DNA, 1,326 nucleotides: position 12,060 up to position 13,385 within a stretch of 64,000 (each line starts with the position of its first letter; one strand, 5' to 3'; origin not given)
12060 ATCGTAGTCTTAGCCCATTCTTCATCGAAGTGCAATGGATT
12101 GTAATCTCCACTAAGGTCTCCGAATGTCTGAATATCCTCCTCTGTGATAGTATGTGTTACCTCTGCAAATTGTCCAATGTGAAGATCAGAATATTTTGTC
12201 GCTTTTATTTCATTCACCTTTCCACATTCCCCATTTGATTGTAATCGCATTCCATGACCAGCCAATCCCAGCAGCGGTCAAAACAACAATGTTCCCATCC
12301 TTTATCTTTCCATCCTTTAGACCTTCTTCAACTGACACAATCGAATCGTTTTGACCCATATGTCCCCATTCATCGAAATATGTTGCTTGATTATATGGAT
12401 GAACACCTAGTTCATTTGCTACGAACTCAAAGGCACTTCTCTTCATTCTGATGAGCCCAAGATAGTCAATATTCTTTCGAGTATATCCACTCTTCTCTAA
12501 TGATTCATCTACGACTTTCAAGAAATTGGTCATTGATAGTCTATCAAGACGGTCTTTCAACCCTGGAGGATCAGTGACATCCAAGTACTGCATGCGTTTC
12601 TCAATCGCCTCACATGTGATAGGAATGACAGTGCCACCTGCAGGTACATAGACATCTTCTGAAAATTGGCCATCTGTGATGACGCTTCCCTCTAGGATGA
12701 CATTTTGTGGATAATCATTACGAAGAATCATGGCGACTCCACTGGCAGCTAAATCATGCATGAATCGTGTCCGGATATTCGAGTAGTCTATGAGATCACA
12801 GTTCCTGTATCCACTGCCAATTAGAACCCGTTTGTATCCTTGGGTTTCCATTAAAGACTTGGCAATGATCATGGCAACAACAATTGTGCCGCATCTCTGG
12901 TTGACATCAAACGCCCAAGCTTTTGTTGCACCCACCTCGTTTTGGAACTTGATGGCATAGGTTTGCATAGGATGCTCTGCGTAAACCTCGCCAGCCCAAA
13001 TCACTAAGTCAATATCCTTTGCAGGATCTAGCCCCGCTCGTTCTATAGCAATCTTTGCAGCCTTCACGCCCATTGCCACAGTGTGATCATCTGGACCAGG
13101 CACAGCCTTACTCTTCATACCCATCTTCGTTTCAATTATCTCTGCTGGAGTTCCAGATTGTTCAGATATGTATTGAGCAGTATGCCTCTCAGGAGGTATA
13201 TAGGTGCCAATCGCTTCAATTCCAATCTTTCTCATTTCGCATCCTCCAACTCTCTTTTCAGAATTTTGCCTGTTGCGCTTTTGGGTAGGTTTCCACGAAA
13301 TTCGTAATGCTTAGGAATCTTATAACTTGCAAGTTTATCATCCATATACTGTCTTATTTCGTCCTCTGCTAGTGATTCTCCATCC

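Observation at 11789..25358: ACP-independent twin-KAS III acyl-ester module with a dedicated importer (best candidate novel system)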

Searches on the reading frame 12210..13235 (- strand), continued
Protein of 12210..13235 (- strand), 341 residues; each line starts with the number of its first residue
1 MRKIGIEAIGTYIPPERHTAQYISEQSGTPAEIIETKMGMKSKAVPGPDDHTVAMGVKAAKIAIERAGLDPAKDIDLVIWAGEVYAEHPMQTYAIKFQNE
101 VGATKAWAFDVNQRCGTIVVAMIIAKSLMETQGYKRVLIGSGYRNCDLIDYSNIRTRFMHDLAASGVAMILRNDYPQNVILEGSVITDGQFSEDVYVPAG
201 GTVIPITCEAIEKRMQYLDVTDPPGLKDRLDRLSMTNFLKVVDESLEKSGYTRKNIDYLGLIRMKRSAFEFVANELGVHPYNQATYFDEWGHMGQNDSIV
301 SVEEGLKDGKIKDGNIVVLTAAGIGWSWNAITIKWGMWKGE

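Call 52: find_encoding_contigs(protein=P0106, flank=9000, max_places=1)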
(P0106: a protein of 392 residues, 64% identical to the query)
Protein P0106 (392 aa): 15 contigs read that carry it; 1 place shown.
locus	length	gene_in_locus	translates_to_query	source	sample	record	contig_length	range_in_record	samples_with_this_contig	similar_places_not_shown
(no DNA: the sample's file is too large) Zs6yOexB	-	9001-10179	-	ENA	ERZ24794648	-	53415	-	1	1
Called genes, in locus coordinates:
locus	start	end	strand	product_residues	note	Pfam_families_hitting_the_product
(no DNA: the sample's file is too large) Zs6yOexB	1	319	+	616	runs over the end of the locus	PF04069:OpuAC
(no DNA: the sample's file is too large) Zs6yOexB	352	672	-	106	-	PF16367:RRM_7 (weak), PF00076:RRM_1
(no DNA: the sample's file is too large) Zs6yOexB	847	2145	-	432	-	PF07690:MFS_1, PF13347:MFS_2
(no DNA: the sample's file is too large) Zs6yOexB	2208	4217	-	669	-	PF00989:PAS (weak), PF08448:PAS_4 (faint), PF08447:PAS_3, PF13426:PAS_9 (faint), PF02518:HATPase_c, PF00072:Response_reg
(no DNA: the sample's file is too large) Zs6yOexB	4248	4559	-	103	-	-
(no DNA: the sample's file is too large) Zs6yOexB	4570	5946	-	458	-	PF00672:HAMP, PF00512:HisKA, PF02518:HATPase_c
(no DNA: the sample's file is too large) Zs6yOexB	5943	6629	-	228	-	PF00072:Response_reg, PF00486:Trans_reg_C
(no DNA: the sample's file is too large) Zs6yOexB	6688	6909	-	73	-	-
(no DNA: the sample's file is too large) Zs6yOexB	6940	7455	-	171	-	PF13801:Metal_resist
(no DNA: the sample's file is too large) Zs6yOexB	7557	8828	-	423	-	-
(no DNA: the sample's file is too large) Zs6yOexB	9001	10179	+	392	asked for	PF08545:ACP_syn_III, PF08541:ACP_syn_III_C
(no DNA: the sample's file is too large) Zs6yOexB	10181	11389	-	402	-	-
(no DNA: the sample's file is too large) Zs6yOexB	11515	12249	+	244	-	-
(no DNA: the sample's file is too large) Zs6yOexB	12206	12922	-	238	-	PF04140:ICMT, PF04191:PEMT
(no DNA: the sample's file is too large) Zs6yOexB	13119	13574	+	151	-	-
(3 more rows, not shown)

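Call 53: find_encoding_contigs(protein=P0102, flank=9000, max_places=1)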
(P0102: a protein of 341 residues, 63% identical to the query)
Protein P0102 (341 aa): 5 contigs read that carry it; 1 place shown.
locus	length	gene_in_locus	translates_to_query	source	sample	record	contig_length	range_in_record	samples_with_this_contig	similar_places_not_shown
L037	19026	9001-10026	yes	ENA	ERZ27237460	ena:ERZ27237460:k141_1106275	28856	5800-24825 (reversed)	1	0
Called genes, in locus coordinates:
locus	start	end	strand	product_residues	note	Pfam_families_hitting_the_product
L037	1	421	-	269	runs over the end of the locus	PF12697:Abhydrolase_6, PF00561:Abhydrolase_1, PF12146:Hydrolase_4, PF03096:Ndr (weak), PF00326:Peptidase_S9 (faint), PF20434:BD-FAE (faint)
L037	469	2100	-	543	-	PF02653:BPD_transp_2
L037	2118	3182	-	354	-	PF02653:BPD_transp_2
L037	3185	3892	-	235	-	PF02463:SMC_N (weak), PF00005:ABC_tran, PF13304:AAA_21 (faint)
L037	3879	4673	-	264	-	PF00005:ABC_tran, PF13304:AAA_21 (faint), PF12399:BCA_ABC_TP_C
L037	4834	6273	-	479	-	PF13458:Peripla_BP_6, PF13433:Peripla_BP_5, PF01094:ANF_receptor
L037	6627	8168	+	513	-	PF00501:AMP-binding, PF13193:AMP-binding_C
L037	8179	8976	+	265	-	PF00106:adh_short, PF08659:KR, PF13561:adh_short_C2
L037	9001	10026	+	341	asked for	PF08545:ACP_syn_III, PF08541:ACP_syn_III_C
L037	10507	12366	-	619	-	-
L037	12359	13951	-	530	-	-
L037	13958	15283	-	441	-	PF13519:VWA_2 (faint), PF05762:VWA_CoxE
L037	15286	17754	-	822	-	PF18934:DUF5682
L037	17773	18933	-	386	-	PF07728:AAA_5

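Call 66: find_related_loci(query=A2, collection=genome_contigs, flank=10000)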
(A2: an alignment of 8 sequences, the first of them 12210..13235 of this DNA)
Query A2 (341 aa) in genome_contigs; peptide patterns used: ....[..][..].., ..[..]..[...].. (x = any residue, [..] = any of these).
138 stretches matched a pattern; 92 encode a relative of the query (tblastn E <= 1e-3); the best 80 are kept; 80 distinct loci.
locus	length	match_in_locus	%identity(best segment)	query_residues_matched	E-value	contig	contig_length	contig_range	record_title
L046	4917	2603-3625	97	1-341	0e+0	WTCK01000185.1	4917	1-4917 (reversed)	MAG: Candidatus Thorarchaeota archaeon isolate GLR93 c_000000555479, whole genome shotgun sequence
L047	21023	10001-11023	90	1-341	0e+0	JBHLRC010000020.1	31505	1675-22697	MAG: Candidatus Thorarchaeota archaeon isolate QM2B.38 QM2B.38@923, whole genome shotgun sequence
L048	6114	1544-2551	90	1-336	0e+0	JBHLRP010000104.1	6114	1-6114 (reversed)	MAG: Candidatus Thorarchaeota archaeon isolate TM1S.110 TM1S.110@38881, whole genome shotgun sequence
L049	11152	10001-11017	86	1-339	0e+0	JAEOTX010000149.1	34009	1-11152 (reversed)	MAG: Candidatus Thorarchaeota archaeon isolate YT5_051 k127_22167593, whole genome shotgun sequence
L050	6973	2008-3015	88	1-336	0e+0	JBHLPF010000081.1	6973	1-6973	MAG: Promethearchaeota archaeon isolate DZ3S.43 DZ3S.43@43396, whole genome shotgun sequence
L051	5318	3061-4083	87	1-341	0e+0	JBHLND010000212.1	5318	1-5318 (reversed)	MAG: Promethearchaeota archaeon isolate DZ2S.152 DZ2S.152@66237, whole genome shotgun sequence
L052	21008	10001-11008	87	1-336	0e+0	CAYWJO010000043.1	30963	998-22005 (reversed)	MAG TPA_asm: uncultured archaeon isolate SRP214966_co7_247 genome assembly, contig: NODE_852_length_30963_cov_6.291704, 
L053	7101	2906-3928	84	1-341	0e+0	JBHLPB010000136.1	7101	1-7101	MAG: Promethearchaeota archaeon isolate DZ3S.363 DZ3S.363@42186, whole genome shotgun sequence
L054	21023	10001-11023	84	1-341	0e+0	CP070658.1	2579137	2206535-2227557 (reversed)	MAG: Candidatus Thorarchaeota archaeon isolate bin8 chromosome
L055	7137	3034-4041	85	4-339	0e+0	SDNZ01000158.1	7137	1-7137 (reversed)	MAG: Candidatus Thorarchaeota archaeon isolate AMARA_8 AMARA-sed17-38115, whole genome shotgun sequence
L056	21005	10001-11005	84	2-336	0e+0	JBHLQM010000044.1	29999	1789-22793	MAG: Candidatus Thorarchaeota archaeon isolate LCG1B.62 LCG1B.62@8233, whole genome shotgun sequence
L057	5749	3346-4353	84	1-336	0e+0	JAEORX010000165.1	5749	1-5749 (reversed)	MAG: Candidatus Thorarchaeota archaeon isolate Yap200.bin7.15 contig_36109, whole genome shotgun sequence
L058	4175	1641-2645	84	2-336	0e+0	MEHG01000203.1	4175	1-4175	MAG: Candidatus Thorarchaeota archaeon AB_25 ThorAB25_contig000203, whole genome shotgun sequence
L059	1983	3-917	93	37-341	0e+0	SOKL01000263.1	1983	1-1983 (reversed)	MAG: Candidatus Thorarchaeota archaeon isolate E44_bin77 NODE_55631_length_1983_cov_4.629668, whole genome shotgun seque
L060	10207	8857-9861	83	2-336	0e+0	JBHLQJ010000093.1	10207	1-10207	MAG: Candidatus Thorarchaeota archaeon isolate LCG1B.521 LCG1B.521@42862, whole genome shotgun sequence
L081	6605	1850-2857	64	2-336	4e-147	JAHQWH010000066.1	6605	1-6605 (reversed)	MAG: Promethearchaeia archaeon isolate ABR02 NODE_2047_length_6605_cov_61, whole genome shotgun sequence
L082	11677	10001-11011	62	1-336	3e-145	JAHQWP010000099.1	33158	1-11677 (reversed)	MAG: Promethearchaeia archaeon isolate ABR11 NODE_278_length_33158_cov_5, whole genome shotgun sequence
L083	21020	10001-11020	63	1-339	5e-144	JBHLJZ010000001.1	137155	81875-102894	MAG: Candidatus Hodarchaeota archaeon isolate DZ1B.201 DZ1B.201@168, whole genome shotgun sequence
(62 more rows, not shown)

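Call 69: search_protein_families(library=pfam, proteins=[L082:7191-8420:+, L083:5861-7066:+, L081:3859-4692:+, L081:5264-5818:+, L083:14620-15942:+, L083:15982-16794:+, L082:6208-7098:+, L082:4334-5191:+, L083:16855-17415:-, L081:2877-3653:-], max_evalue=0.001)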
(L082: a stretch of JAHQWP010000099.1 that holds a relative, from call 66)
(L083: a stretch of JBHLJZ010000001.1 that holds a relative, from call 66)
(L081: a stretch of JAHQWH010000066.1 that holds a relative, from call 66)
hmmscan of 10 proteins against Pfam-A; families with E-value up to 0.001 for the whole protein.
L082:7191-8420:+ (409 aa): 0 families

L083:5861-7066:+ (401 aa): 8 families
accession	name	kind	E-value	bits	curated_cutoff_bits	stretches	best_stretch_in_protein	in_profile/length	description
PF04015.17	DUF362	-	3.6e-39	135.3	24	1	50-342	1-200/200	Domain of unknown function (DUF362)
PF25160.1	LdpA_Fe-S-bd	-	1.4e-07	31.6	27.6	1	223-265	4-42/49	LdpA Fe-S cluster-binding domain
PF13237.11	Fer4_10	-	1.1e-05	25.6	25.5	1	214-262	4-53/53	4Fe-4S dicluster domain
PF13484.11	Fer4_16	-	1.3e-05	26.3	30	0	251-273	2-25/66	4Fe-4S double cluster binding domain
PF12837.12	Fer4_6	-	2.7e-05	24.4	25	1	244-262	2-20/24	4Fe-4S binding domain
PF00037.32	Fer4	-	9.8e-05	22.5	21.1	0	245-262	2-19/24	4Fe-4S binding domain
PF12838.12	Fer4_7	-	0.00017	22.4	27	1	224-262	5-49/52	4Fe-4S dicluster domain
PF14697.11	Fer4_21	-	0.00099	19.6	35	0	226-268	12-58/59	4Fe-4S dicluster domain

L081:3859-4692:+ (277 aa): 0 families

L081:5264-5818:+ (184 aa): 1 family
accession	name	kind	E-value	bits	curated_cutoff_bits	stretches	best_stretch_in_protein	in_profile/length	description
PF06177.16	QueT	-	1.3e-19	71.3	33.7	1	25-166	2-140/141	QueT transporter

L083:14620-15942:+ (440 aa): 2 families
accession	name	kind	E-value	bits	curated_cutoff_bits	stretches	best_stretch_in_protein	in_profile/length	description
PF01189.24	Methyltr_RsmB-F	-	8.5e-48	163.1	27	1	240-436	2-199/199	16S rRNA methyltransferase RsmB/F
PF13847.12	Methyltransf_31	-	1.9e-06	28.1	27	1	247-377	4-113/145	Methyltransferase domain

L083:15982-16794:+ (270 aa): 1 family
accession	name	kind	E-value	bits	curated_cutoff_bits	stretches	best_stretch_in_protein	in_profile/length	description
PF12654.12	DUF3786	-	0.00024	21.2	27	0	29-122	88-173/176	Domain of unknown function (DUF3786)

L082:6208-7098:+ (296 aa): 4 families
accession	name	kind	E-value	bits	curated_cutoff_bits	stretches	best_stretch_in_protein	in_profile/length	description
PF03060.21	NMO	-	3.7e-31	109.2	28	1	7-261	4-271/331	Nitronate monooxygenase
PF00478.31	IMPDH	-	6.6e-09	35.7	25.6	1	165-223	192-250/345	IMP dehydrogenase / GMP reductase domain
PF00977.27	His_biosynth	-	0.00034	20.6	23.6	1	135-214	148-224/228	Histidine biosynthesis protein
PF05690.20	ThiG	-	0.00097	19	23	0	159-220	156-215/247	Thiazole biosynthesis protein ThiG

L082:4334-5191:+ (285 aa): 1 family
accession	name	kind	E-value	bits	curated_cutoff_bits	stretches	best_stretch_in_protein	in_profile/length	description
PF04909.20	Amidohydro_2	-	1.1e-39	137.4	26.4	1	3-285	1-289/289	Amidohydrolase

L083:16855-17415:- (186 aa): 0 families

L081:2877-3653:- (258 aa): 6 families
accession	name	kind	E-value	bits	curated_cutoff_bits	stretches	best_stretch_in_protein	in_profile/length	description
PF00561.26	Abhydrolase_1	-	1.2e-30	107.4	25.8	2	25-122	3-102/245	alpha/beta hydrolase fold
PF12146.15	Hydrolase_4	-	1.8e-20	73.7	27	1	44-243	27-237/239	Serine aminopeptidase, S33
PF12697.13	Abhydrolase_6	-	4.1e-20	73.8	26.3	1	25-250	1-216/217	Alpha/beta hydrolase family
PF00756.26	Esterase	-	0.00018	21.8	22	1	88-117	113-143/251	Putative esterase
PF20434.5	BD-FAE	-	0.00023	21.2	26.8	1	12-225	3-215/215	BD-FAE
PF07819.20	PGAP1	-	0.00045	20.5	24.3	1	74-122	75-127/233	PGAP1-like alpha/beta domain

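Call 81: find_homologous_proteins(query=window:12210-13235:-, lengths=longer, max_evalue=1e-20)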
Query window:12210-13235:- (341 aa): 1 proteins with E <= 1e-20 among 3584 candidates. Only proteins of 598 to 2000 residues were searched; long proteins share words by chance and can crowd out relatives, so finding none is weak evidence.
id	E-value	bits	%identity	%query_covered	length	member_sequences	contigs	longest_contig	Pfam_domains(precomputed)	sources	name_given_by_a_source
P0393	3.9e-68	248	41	98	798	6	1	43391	PF13336.13,PF08545.17,PF08541.17,PF02550.22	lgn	-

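Call 82: find_encoding_contigs(protein=P0393, flank=9000, max_places=1)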
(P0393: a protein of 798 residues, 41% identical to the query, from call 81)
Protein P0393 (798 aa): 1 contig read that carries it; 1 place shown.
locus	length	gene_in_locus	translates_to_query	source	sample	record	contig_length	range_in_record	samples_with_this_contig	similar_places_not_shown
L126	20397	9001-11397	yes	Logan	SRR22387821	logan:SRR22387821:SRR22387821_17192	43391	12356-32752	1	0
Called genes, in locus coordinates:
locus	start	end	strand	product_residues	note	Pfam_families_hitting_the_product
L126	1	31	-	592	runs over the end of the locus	PF08269:dCache_2, PF17200:sCache_2, PF00015:MCPsignal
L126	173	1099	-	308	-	PF01116:F_bP_aldolase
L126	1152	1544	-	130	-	PF01814:Hemerythrin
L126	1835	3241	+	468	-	PF18024:HTH_50 (faint), PF00158:Sigma54_activat, PF14532:Sigma54_activ_2, PF07728:AAA_5 (faint), PF25601:AAA_lid_14, PF02954:HTH_8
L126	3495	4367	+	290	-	PF02653:BPD_transp_2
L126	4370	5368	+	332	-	PF02653:BPD_transp_2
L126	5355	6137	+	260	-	PF00005:ABC_tran, PF13304:AAA_21 (faint), PF12399:BCA_ABC_TP_C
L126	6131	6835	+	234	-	PF00005:ABC_tran, PF13304:AAA_21 (faint)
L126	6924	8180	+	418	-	PF13433:Peripla_BP_5 (weak), PF13458:Peripla_BP_6, PF01094:ANF_receptor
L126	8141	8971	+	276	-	PF00561:Abhydrolase_1, PF12697:Abhydrolase_6, PF12146:Hydrolase_4 (faint)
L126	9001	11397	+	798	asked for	PF08545:ACP_syn_III, PF08541:ACP_syn_III_C, PF02550:AcetylCoA_hydro, PF13336:AcetylCoA_hyd_C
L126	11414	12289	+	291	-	PF00561:Abhydrolase_1, PF00975:Thioesterase (weak), PF12146:Hydrolase_4, PF12697:Abhydrolase_6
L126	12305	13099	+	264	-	PF12697:Abhydrolase_6, PF00561:Abhydrolase_1, PF12146:Hydrolase_4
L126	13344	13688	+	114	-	PF08830:DUF1806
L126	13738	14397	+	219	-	PF02585:PIG-L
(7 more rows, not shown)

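Call 83: search_protein_families(library=pfam, proteins=[P0393], max_evalue=0.001)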
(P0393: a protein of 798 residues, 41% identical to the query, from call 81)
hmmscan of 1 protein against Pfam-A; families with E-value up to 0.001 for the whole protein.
P0393 (798 aa): 4 families
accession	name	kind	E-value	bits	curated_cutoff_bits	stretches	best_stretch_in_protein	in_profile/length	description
PF13336.12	AcetylCoA_hyd_C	-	3.6e-59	199.5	23.7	1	630-790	1-154/154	Acetyl-CoA hydrolase/transferase C-terminal domain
PF08541.16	ACP_syn_III_C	-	2.1e-15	57.1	26.6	1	249-337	1-90/90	3-Oxoacyl-[acyl-carrier-protein (ACP)] synthase III C terminal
PF08545.16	ACP_syn_III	-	8.2e-13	48.5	24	1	111-192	1-80/80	3-Oxoacyl-[acyl-carrier-protein (ACP)] synthase III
PF02550.21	AcetylCoA_hydro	-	7.4e-10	39.6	24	1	366-535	8-187/198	Acetyl-CoA hydrolase/transferase N-terminal domain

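Call 97: predict_structure(alignment_id=A3)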
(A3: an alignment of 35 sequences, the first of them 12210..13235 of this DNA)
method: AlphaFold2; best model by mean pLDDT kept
length: 341 residues; sequences in the alignment: 35
mean_pLDDT: 95.1   pTM: 0.93
mean pLDDT of the five models: 95.1, 95.0, 95.0, 94.5, 94.1
residues with pLDDT >= 90: 313; 70-90: 25; 50-70: 3; < 50: 0
segments of 3 or more residues with pLDDT < 50: none
pLDDT, mean of each block of 10 residues (from residue 1): 94 98 96 93 96 97 99 99 84 96 98 95 98 98 95 92 98 98 96 93 93 92 93 92 98 98 92 96 94 96 97 98 91 94 60
secondary structure, 60 per line:
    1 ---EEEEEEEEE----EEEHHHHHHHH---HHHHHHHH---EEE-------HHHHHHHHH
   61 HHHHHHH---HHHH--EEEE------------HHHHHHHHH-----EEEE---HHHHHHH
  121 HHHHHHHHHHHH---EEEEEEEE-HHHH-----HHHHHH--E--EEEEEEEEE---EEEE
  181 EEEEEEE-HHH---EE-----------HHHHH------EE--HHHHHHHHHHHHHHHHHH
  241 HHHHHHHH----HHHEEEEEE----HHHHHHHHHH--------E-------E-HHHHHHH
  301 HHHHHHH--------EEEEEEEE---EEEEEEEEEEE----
elements in order: E4-12 E17-19 H20-27 H31-38 E42-44 H52-67 H71-74 E77-80 H93-101 E107-110 H114-132 E136-143 H145-148 H154-159 E165-173 E177-187 H208-212 H223-248 E256-261 H266-275 H294-307 E316-323 E327-337

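Call 100: fold_search(model_id=the predicted structure, library=pdb)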
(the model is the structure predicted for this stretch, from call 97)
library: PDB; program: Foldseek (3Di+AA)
matches with E <= 10: 500; with E <= 0.001: 500
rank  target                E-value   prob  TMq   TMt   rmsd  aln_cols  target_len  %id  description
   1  8vd9                  2.5e-30  1.00  0.85  0.93   2.2       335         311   24  Crystal structure of Bacillus subtilis FabHA, beta-ketoacyl carrier protein synthase III (released 2024-02-14)
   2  4ryb_A                4.7e-30  1.00  0.84  0.90   2.4       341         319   22  Crystal structure of beta-ketoacyl-ACP synthase III (FabH) from Neisseria meningitidis (released 2014-12-31)
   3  6x7r                  4.7e-30  1.00  0.86  0.92   2.3       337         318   23  E. coli beta-ketoacyl-[acyl carrier protein] synthase III (FabH) in complex with oxa(dethia)-coenzyme A (released 2021-06-02)
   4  9ka5                  2.8e-29  1.00  0.86  0.92   2.3       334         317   22  Crystal structure of beta-ketoacyl-ACP synthase FabH C112Q from E. coli (released 2025-09-10)
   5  4dfe_B                3.2e-29  1.00  0.87  0.91   2.4       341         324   22  Crystal structure of 3-oxoacyl-[acyl-carrier-protein] synthase III from Burkholderia xenovorans (released 2012-02-08)
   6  4ylt                  5.1e-29  1.00  0.85  0.93   2.2       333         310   21  Crystal structure of beta-ketoacyl-ACP synthase III (FabH) from Yersinia pestis (released 2015-04-08)
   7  1zow_A                5.8e-29  1.00  0.85  0.93   2.3       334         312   22  Crystal Structure of S. aureus FabH, beta-ketoacyl carrier protein synthase III (released 2005-08-09)
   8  2ebd_B                5.8e-29  1.00  0.84  0.93   2.2       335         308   20  Crystal structure of 3-oxoacyl-[acyl-carrier-protein] synthase III from Aquifex aeolicus VF5 (released 2007-08-14)
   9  4dfe_D                5.8e-29  1.00  0.87  0.91   2.4       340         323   22  Crystal structure of 3-oxoacyl-[acyl-carrier-protein] synthase III from Burkholderia xenovorans (released 2012-02-08)
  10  1hn9_A                6.2e-29  1.00  0.86  0.92   2.4       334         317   23  CRYSTAL STRUCTURE OF BETA-KETOACYL-ACP SYNTHASE III (released 2000-12-27)
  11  3il3                  8.6e-29  1.00  0.85  0.92   2.4       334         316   22  Structure of Haemophilus influenzae FabH (released 2009-08-25)
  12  9ka6_A                1.2e-28  1.00  0.86  0.92   2.3       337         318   22  Crystal structure of beta-ketoacyl-ACP synthase FabH C112Q in complex with acyl-ACP from E. coli (released 2025-09-10)
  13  4z19                  1.3e-28  1.00  0.84  0.92   2.1       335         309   21  Crystal structure of beta-ketoacyl-ACP synthase III (FabH) from Yersinia pestis with acetylated active site cysteine (released 2015-05-20)
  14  5kp2_B                1.6e-28  1.00  0.87  0.83   2.3       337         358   20  Beta-ketoacyl-ACP synthase III -2 (FabH2) (C113A) from Vibrio Cholerae cocrystallized with octanoyl-CoA: hydrolzed lig (released 2016-07-20)
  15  8vdb_D                1.6e-28  1.00  0.84  0.88   3.1       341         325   20  Crystal structure of Bacillus subtilis FabHB, beta-ketoacyl carrier protein synthase III (released 2024-02-14)
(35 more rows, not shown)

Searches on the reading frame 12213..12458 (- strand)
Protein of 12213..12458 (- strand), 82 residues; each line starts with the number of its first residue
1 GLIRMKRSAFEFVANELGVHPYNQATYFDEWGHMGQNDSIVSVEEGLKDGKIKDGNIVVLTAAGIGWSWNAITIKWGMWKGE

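Call 96: search_solved_structures(query=window:12213-12458:-, max_evalue=10, show_alignments=5)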
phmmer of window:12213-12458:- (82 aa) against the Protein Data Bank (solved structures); distinct sequences matched with E-value up to 10: 44.
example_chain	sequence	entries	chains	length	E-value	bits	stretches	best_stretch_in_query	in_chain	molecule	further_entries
1zow_A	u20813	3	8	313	8.4e-08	35.6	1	12-77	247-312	3-oxoacyl-[acyl-carrier-protein] synthase III | 3-oxoacyl-[acyl-carrier-protein] synthase 3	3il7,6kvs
8vd9_A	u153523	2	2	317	1e-06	32.2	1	30-77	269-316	Beta-ketoacyl-[acyl-carrier-protein] synthase III 1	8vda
2ebd_A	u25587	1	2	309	2.5e-05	27.7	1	28-75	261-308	3-oxoacyl-[acyl-carrier-protein] synthase 3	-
1ebl_A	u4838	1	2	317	0.00033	24.1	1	13-74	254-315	BETA-KETOACYL-ACP SYNTHASE III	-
1hn9_A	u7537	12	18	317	0.00033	24.1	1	13-74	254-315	BETA-KETOACYL-ACYL CARRIER PROTEIN SYNTHASE III | 3-oxoacyl-[acyl-carrier-protein] synthase III | 3-oxoacyl-[acyl-carrier-protein] synthase 3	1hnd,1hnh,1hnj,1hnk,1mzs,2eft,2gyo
6x7r_A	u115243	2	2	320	0.00034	24.1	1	13-74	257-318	3-oxoacyl-[acyl-carrier-protein] synthase 3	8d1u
3il9_A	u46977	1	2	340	0.00036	24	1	13-74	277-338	3-oxoacyl-[acyl-carrier-protein] synthase 3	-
9ka5_A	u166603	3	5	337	0.00036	24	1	13-74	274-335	Beta-ketoacyl-[acyl-carrier-protein] synthase III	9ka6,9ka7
9ka2_A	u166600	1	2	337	0.00037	23.9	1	13-74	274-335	Beta-ketoacyl-[acyl-carrier-protein] synthase III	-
3il3_A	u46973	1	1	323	0.00096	22.6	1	29-74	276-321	3-oxoacyl-[acyl-carrier-protein] synthase 3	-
1ub7_A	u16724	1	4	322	0.0026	21.2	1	17-77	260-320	3-oxoacyl-[acyl-carrier protein] synthase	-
2x3e_A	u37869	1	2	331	0.0034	20.9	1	40-77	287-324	3-OXOACYL-[ACYL-CARRIER-PROTEIN] SYNTHASE 3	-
5wgc_A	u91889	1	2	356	0.011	19.2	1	21-74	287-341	Daunorubicin-doxorubicin polyketide synthase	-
8vdb_A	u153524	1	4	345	0.012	19.2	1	26-78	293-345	Beta-ketoacyl-[acyl-carrier-protein] synthase III 2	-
4xs7_A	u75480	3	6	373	0.013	19.1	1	21-74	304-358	Daunorubicin-doxorubicin polyketide synthase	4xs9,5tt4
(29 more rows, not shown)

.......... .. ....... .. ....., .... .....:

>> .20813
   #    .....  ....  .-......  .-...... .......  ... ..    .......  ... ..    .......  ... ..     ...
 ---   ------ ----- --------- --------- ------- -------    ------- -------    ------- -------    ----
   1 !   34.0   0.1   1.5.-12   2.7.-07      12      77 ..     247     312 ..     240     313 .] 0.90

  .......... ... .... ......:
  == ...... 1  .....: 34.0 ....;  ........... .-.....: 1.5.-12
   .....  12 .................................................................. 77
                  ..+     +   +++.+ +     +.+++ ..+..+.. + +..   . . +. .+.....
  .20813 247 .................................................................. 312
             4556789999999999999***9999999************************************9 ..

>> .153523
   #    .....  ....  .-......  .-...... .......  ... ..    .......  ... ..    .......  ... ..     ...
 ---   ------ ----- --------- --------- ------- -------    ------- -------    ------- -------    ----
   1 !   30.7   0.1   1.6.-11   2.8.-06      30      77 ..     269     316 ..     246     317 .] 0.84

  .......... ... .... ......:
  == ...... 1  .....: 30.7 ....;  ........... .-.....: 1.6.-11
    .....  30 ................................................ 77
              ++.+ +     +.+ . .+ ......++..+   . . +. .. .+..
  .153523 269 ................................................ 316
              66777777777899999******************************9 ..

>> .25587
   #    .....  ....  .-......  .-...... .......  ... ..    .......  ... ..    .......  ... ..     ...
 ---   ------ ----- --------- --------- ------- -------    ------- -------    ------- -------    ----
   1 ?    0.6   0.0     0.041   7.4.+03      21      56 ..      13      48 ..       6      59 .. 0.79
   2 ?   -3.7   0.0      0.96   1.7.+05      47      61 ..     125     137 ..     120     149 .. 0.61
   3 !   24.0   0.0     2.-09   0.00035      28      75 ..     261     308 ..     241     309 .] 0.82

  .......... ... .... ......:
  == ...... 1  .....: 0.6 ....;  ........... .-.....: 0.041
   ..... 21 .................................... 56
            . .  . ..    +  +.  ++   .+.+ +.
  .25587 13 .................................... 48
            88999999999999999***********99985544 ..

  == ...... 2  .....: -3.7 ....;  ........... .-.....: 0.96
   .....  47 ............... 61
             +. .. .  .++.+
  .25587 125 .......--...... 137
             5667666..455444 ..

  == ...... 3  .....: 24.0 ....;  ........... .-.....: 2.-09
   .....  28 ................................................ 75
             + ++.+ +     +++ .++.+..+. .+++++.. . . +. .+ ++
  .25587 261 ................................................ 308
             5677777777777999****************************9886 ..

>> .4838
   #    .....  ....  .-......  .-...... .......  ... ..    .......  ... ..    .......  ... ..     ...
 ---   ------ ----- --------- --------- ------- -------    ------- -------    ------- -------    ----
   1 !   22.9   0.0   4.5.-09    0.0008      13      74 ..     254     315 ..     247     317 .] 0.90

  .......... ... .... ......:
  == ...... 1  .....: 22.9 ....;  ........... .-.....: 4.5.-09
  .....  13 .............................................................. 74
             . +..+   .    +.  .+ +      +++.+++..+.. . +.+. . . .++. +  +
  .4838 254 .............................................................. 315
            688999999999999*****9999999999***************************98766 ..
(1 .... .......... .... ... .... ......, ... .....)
